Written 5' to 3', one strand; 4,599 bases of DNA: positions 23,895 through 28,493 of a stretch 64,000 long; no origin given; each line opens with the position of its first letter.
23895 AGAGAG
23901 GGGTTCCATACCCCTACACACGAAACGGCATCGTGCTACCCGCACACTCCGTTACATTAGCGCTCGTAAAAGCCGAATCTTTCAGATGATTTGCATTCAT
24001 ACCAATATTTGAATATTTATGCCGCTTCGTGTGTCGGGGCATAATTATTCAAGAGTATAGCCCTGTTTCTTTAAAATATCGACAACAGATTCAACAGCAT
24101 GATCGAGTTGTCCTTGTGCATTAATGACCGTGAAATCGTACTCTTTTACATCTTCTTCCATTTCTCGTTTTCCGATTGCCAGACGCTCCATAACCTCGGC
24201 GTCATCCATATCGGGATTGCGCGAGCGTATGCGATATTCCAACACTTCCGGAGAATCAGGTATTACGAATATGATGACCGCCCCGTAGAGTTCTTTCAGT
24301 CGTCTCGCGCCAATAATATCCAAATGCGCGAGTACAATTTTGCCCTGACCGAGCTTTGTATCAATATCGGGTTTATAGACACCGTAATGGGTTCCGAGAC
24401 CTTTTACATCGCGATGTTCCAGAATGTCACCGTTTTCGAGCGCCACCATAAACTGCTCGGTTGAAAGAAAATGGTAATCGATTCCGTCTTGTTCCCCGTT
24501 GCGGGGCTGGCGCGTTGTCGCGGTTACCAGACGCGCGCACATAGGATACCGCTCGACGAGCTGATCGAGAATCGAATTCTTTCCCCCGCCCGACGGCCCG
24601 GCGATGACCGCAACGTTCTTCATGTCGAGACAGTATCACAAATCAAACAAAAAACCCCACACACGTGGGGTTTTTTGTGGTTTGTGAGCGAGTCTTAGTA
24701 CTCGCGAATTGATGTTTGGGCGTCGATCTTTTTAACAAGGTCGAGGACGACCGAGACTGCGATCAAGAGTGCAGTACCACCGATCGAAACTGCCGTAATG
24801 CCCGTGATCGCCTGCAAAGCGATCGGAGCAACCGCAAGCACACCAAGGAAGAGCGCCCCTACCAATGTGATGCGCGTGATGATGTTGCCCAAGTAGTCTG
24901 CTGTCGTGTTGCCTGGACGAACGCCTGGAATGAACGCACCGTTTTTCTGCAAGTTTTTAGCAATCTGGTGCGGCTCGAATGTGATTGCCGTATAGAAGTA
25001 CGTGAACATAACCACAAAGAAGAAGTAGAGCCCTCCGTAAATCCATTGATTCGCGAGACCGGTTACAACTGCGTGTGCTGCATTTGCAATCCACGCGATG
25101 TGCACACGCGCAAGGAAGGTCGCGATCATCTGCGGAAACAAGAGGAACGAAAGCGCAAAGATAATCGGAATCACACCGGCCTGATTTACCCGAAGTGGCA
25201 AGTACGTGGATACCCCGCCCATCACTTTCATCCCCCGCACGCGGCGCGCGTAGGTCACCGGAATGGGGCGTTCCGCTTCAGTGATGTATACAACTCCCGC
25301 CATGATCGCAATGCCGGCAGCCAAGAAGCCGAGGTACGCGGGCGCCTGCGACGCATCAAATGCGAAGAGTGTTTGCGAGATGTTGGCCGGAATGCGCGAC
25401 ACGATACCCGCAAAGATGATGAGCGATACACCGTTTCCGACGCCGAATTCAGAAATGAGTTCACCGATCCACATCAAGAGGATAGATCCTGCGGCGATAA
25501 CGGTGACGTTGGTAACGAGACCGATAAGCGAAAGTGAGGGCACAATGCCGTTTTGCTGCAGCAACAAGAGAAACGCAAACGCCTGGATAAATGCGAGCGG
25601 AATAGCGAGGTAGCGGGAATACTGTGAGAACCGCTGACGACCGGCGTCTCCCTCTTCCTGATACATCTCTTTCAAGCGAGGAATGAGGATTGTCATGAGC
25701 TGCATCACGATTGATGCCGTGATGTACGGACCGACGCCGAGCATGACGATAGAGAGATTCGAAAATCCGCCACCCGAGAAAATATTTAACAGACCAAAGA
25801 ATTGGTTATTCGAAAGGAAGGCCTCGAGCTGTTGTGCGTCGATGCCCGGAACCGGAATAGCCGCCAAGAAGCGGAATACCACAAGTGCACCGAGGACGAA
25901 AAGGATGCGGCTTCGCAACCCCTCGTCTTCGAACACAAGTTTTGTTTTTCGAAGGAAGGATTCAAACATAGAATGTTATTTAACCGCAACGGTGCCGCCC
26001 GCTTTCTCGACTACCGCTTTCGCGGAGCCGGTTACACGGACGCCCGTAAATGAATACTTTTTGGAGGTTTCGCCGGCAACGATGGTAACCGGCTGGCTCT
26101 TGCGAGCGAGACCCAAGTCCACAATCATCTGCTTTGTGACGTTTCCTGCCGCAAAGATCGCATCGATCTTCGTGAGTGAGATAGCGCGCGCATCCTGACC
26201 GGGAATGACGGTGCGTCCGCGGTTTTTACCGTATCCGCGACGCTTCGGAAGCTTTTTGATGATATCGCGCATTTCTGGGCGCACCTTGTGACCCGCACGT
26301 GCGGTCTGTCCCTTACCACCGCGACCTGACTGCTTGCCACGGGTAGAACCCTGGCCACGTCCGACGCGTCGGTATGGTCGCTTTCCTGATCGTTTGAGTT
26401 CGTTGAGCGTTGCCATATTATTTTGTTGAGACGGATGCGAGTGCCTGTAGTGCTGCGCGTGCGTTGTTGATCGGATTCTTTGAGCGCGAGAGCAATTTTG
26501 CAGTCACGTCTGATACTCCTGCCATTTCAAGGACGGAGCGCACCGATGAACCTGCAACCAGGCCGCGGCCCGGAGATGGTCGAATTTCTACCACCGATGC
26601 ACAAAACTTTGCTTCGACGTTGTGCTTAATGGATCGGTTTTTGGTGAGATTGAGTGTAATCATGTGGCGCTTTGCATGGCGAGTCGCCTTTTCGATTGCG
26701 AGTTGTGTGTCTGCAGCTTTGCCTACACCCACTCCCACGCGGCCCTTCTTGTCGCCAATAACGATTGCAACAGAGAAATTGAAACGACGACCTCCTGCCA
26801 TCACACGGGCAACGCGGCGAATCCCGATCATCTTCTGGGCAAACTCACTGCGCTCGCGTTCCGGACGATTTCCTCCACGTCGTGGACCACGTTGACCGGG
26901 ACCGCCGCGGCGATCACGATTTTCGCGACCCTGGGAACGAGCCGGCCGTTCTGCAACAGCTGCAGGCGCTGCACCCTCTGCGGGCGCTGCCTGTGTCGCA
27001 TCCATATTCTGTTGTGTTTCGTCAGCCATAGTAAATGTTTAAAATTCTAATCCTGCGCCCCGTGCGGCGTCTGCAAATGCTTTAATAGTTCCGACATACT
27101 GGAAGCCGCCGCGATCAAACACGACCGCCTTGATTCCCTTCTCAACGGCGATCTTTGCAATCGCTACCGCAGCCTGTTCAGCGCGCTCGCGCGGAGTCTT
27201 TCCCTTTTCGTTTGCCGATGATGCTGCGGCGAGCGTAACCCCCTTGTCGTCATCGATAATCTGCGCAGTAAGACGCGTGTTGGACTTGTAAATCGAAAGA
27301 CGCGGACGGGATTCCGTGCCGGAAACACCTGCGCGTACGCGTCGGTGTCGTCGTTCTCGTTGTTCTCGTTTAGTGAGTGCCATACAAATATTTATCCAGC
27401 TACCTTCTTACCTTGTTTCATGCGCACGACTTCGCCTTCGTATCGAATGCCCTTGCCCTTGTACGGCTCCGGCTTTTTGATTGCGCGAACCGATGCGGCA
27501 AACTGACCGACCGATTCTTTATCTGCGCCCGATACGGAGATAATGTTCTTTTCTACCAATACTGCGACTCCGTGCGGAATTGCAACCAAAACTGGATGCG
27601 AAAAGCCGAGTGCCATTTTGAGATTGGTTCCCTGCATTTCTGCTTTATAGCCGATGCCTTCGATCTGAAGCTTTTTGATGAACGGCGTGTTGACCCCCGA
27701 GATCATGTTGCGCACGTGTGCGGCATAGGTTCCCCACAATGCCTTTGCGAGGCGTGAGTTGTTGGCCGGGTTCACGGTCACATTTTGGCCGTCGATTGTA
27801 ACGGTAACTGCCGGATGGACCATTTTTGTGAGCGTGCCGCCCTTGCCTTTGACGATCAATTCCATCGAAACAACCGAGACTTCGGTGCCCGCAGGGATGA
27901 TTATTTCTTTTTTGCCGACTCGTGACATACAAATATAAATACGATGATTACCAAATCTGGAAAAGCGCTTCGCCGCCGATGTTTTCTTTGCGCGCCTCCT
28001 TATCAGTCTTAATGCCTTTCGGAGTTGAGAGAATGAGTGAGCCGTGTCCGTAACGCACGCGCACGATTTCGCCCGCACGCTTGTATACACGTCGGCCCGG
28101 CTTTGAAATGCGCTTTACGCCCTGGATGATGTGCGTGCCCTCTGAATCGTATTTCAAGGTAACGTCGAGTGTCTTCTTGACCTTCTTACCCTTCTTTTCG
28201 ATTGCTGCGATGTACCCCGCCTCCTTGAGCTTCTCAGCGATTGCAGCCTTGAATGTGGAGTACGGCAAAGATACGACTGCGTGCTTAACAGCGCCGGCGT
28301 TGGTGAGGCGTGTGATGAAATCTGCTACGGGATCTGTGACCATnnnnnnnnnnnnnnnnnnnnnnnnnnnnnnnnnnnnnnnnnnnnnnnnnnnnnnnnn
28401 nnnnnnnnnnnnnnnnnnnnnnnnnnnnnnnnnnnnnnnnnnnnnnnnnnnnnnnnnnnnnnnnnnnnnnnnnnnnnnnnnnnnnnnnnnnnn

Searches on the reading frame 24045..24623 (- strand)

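Call 3: search_protein_families(library=pfam, proteins=[window:24045-24623:-], max_evalue=0.01)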
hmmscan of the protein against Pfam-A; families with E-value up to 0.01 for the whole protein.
window:24045-24623:- (192 aa): 1 family
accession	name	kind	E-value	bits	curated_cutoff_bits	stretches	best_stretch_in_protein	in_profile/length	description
PF00625.27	Guanylate_kin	-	2.1e-28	99.7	25.2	1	3-186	3-181/182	Guanylate kinase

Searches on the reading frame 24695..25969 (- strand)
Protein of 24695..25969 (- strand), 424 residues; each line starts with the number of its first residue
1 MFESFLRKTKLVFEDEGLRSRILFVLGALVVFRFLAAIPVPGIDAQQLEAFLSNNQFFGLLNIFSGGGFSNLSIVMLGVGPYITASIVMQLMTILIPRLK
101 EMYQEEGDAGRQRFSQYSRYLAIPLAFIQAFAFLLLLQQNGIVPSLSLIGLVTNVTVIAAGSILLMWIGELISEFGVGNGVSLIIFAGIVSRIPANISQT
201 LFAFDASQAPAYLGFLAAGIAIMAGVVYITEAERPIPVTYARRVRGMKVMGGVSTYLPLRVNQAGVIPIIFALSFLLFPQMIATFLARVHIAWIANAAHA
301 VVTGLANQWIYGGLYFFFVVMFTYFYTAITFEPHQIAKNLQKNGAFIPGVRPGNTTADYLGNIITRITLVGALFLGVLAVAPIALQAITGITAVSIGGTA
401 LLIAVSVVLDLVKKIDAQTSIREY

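Call 33: find_encoding_contigs(protein=window:24695-25969:-, flank=10000, max_places=10)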
Protein window:24695-25969:- (424 aa): 1 contig read that carries it; 1 place shown.
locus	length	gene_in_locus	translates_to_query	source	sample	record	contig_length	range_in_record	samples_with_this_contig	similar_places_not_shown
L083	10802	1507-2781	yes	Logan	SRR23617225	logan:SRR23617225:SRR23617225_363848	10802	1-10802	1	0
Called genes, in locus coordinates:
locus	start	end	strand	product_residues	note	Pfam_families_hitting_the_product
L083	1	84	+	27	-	?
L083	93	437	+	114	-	PF00861:Ribosomal_L18p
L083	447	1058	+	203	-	PF00333:Ribosomal_S5, PF03719:Ribosomal_S5_C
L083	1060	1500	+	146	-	PF00828:Ribosomal_L27A (weak)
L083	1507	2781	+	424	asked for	PF00344:SecY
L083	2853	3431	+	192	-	PF00625:Guanylate_kin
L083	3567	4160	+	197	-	PF06414:Zeta_toxin (faint), PF13671:AAA_33 (weak), PF00406:ADK, PF13207:AAA_17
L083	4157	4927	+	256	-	PF00557:Peptidase_M24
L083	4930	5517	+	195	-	-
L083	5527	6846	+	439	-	PF02844:GARS_N, PF01071:GARS_A, PF02786:CPSase_L_D2 (weak), PF02222:ATP-grasp (faint), PF02843:GARS_C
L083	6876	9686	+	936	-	PF26449:DUF8128 (weak), PF12696:TraG-D_C (weak)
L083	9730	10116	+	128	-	-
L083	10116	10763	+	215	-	PF00334:NDK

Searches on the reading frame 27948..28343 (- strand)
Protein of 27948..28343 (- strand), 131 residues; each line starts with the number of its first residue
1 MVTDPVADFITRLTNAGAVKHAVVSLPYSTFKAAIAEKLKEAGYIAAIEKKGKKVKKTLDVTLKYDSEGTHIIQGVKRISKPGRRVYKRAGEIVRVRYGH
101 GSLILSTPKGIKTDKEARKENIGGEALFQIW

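Call 34: find_encoding_contigs(protein=window:27948-28343:-, flank=10000, max_places=10)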
Protein window:27948-28343:- (131 aa): 1 contig read that carries it; 1 place shown.
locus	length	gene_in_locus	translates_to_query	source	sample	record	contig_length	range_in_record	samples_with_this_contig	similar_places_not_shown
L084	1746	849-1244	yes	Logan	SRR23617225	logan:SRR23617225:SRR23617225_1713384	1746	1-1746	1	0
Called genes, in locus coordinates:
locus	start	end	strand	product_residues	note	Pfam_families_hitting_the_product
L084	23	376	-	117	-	-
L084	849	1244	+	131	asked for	PF00410:Ribosomal_S8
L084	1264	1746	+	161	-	?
